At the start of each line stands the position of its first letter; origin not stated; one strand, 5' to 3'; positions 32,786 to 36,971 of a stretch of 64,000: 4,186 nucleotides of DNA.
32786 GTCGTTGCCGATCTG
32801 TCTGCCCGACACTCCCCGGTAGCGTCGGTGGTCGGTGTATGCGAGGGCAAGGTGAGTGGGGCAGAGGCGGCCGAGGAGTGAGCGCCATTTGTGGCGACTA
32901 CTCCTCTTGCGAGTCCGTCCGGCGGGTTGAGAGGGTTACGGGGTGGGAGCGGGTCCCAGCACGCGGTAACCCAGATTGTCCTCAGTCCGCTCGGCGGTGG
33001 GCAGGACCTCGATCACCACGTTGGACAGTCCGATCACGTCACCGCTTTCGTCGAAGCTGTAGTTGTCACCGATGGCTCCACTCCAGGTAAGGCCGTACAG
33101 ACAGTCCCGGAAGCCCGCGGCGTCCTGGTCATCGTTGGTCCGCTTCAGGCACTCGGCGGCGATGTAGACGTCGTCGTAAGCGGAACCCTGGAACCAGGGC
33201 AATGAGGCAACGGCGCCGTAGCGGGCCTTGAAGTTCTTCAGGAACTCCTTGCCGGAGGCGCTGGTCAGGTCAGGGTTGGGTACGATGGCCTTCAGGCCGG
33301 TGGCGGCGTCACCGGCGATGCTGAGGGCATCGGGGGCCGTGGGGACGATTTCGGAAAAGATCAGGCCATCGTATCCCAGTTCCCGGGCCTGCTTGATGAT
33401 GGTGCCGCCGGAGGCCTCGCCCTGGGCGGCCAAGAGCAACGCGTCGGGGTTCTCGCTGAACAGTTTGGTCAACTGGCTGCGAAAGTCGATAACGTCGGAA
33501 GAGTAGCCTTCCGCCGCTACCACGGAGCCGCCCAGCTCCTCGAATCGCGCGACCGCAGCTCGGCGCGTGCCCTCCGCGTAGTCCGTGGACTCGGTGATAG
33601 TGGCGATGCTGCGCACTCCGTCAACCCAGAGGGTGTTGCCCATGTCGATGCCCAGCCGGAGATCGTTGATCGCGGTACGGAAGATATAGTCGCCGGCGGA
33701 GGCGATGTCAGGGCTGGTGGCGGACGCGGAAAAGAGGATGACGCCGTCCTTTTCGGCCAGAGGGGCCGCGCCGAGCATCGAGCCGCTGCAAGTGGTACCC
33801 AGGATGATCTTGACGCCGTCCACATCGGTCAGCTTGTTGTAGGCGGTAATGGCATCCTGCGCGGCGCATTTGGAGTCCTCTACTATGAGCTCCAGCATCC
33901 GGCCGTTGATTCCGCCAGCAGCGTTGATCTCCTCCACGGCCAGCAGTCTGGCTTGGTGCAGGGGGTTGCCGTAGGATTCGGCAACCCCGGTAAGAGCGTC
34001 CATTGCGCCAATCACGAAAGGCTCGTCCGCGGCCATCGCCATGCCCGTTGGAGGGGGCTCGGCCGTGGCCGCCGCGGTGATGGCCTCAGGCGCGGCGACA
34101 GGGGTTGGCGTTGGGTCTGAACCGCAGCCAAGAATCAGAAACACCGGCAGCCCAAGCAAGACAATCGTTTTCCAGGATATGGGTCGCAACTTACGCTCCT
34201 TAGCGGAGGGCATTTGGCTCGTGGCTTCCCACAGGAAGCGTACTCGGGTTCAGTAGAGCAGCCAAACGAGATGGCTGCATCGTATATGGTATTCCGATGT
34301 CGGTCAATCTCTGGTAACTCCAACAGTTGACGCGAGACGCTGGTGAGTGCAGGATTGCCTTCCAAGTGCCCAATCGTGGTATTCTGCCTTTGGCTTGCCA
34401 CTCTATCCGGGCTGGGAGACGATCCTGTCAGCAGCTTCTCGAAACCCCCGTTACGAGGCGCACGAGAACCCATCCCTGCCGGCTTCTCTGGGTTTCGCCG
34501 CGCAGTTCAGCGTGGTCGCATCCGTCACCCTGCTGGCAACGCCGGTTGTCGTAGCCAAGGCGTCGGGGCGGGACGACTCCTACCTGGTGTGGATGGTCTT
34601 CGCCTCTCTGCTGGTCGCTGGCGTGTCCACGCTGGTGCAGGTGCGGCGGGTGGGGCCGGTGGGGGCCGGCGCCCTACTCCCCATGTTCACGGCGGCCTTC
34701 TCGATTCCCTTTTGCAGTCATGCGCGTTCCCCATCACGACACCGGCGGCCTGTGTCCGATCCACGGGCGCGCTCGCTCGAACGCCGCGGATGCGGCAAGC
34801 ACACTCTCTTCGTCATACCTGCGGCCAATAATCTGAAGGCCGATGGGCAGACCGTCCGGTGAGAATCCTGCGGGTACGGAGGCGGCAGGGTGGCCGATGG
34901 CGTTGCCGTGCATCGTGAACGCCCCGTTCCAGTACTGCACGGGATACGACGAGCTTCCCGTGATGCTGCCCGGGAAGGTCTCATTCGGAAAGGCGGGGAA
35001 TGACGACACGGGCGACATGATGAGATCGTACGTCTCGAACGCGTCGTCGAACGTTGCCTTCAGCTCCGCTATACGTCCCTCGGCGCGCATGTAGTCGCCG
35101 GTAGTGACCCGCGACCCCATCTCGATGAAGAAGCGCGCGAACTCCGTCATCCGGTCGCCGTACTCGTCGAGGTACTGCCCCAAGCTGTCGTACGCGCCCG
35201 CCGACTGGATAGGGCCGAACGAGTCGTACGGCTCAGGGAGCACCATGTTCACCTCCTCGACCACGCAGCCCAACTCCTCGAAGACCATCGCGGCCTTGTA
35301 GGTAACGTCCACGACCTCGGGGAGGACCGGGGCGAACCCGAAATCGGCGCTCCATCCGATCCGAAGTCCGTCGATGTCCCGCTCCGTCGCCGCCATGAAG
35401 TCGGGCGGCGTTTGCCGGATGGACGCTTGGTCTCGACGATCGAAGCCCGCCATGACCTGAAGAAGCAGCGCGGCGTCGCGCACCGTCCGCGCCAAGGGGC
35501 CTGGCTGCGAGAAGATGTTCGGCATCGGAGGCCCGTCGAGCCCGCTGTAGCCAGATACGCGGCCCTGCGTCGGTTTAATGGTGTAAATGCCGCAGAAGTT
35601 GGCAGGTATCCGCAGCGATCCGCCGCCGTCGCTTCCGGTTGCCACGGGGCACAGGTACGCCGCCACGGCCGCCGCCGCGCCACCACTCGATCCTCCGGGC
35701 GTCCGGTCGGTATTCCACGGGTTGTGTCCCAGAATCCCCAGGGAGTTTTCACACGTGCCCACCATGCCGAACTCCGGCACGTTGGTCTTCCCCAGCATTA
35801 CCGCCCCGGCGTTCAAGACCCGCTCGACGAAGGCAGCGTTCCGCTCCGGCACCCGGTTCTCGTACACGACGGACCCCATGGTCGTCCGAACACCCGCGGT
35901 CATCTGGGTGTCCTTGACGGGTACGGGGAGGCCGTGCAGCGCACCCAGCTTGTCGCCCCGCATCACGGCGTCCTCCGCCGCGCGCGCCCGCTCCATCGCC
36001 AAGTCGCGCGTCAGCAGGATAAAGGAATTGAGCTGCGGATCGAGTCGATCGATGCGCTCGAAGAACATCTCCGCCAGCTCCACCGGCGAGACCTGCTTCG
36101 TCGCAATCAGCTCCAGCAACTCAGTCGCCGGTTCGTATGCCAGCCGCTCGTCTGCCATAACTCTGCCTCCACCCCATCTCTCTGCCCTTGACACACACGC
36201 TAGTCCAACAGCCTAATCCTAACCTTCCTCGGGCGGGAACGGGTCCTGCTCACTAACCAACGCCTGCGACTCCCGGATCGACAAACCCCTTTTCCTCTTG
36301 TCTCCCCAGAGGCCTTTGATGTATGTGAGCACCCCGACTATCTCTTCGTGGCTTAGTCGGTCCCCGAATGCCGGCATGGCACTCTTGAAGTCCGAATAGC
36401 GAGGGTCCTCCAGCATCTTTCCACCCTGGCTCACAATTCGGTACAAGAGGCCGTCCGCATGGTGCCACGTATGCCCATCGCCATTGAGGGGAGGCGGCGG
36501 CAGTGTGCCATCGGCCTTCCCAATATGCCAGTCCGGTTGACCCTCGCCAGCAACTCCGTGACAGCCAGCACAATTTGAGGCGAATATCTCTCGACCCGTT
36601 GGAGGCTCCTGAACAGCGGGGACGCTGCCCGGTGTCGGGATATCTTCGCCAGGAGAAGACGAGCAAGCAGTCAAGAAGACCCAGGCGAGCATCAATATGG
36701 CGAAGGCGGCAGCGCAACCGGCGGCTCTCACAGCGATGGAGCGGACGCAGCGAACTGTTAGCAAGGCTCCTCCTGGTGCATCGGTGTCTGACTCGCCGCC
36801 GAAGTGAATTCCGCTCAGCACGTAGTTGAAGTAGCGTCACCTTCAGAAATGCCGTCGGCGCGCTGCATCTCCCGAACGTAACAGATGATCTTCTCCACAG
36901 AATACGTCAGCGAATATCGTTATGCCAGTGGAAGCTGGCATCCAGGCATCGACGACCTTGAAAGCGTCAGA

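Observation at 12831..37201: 152-bp inverted duplication of the typA 5' end brackets a 24-kb segment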

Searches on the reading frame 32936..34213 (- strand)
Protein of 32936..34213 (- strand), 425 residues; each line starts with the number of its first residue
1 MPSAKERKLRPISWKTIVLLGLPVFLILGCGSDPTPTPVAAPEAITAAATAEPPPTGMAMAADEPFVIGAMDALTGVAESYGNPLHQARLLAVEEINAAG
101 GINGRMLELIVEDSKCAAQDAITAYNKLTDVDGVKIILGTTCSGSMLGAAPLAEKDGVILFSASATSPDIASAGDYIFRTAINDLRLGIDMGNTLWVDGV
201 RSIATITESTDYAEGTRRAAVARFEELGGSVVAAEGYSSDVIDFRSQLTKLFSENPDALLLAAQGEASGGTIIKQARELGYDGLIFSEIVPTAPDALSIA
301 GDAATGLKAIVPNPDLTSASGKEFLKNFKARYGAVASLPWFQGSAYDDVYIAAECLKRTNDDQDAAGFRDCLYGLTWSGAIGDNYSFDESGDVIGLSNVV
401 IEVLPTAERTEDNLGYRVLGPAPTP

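Call 10: search_protein_families(library=pfam, proteins=[window:32936-34213:-], max_evalue=0.01)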
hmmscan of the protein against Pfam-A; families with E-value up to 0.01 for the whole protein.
window:32936-34213:- (425 aa): 3 families
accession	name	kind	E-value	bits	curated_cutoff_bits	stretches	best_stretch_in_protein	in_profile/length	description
PF13458.12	Peripla_BP_6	-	9.5e-56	190.3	31.7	1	67-393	3-329/343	Periplasmic binding protein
PF01094.35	ANF_receptor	-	4e-26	92.3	25.4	1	87-400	4-347/353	Receptor family ligand binding region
PF13433.12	Peripla_BP_5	-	6.1e-14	52.3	27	1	68-362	3-297/363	Periplasmic binding protein domain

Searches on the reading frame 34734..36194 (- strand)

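Call 10: search_protein_families(library=pfam, proteins=[window:34734-36194:-], max_evalue=0.01)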
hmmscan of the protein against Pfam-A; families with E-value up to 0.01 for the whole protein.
window:34734-36194:- (486 aa): 1 family
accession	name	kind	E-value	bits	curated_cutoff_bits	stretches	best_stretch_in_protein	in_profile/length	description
PF01425.27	Amidase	-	6.6e-103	345.6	27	1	39-466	1-445/445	Amidase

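Call 68: search_protein_families(library=ncbifam, proteins=[L096:6370-8220:+, L096:8783-9823:+, L085:7642-9702:+], max_evalue=0.001)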
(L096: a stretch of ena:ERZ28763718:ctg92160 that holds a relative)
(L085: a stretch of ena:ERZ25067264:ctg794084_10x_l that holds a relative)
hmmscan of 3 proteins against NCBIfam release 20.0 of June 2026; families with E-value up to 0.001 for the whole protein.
L096:6370-8220:+ (616 aa): 6 families
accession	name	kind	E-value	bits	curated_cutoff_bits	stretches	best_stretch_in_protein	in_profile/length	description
NF047738.1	antiphage_MADS2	equivalog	2e-158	528.6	720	1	13-596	3-618/654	methylation-associated defense system DNA methyltransferase MAD2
TIGR02987.1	met_A_Alw26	exception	8.2e-16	57.8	353.5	1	296-442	3-123/523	Alw26I/Eco31I/Esp3I family type II restriction adenine-specific DNA-methyltransferase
TIGR00497.1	hsdM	equivalog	2.7e-13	49.5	242.75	2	267-346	167-245/515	type I restriction-modification system subunit M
NF033455.1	BREX_6_MTaseX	exception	5.5e-10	37.4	900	1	318-398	323-398/1319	BREX-6 system adenine-specific DNA-methyltransferase PglX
TIGR03534.1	RF_mod_PrmC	equivalog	9.5e-09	35.1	199.1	1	299-446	66-171/253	peptide chain release factor N(5)-glutamine methyltransferase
NF033452.1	BREX_1_MTaseX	exception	5.2e-07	27.9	500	1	426-544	502-615/1210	BREX-1 system adenine-specific DNA-methyltransferase PglX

L096:8783-9823:+ (346 aa): 1 family
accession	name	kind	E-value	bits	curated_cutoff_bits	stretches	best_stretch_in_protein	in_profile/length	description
NF047740.1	antiphage_MADS5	equivalog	1.9e-62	211.6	400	2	130-336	14-225/461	methylation-associated defense system restriction endonuclease subunit S MAD5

L085:7642-9702:+ (686 aa): 0 families

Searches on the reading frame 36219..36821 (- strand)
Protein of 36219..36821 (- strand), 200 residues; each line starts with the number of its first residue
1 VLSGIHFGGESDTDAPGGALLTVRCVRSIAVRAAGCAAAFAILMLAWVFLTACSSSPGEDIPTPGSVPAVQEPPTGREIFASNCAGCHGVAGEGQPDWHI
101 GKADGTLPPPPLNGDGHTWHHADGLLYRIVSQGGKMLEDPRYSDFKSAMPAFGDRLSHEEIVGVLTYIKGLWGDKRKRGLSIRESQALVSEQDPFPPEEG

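Call 10: search_protein_families(library=pfam, proteins=[window:36219-36821:-], max_evalue=0.01)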
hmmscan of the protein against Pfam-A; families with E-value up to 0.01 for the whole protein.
window:36219-36821:- (200 aa): 3 families
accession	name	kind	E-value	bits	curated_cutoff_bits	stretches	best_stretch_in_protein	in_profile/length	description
PF00034.26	Cytochrom_C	-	3.8e-12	47.8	21.3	1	76-172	4-90/90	Cytochrome c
PF13442.11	Cytochrome_CBB3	-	2.1e-11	44.4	27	1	73-168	3-68/68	Cytochrome C oxidase, cbb3-type, subunit III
PF12192.13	CBP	-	0.004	17.7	25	1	23-56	30-63/78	Fungal calcium binding protein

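Call 19: find_encoding_contigs(protein=window:36219-36821:-, flank=10000, max_places=10)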
Protein window:36219-36821:- (200 aa): no gene with exactly this product is on record in the collection.
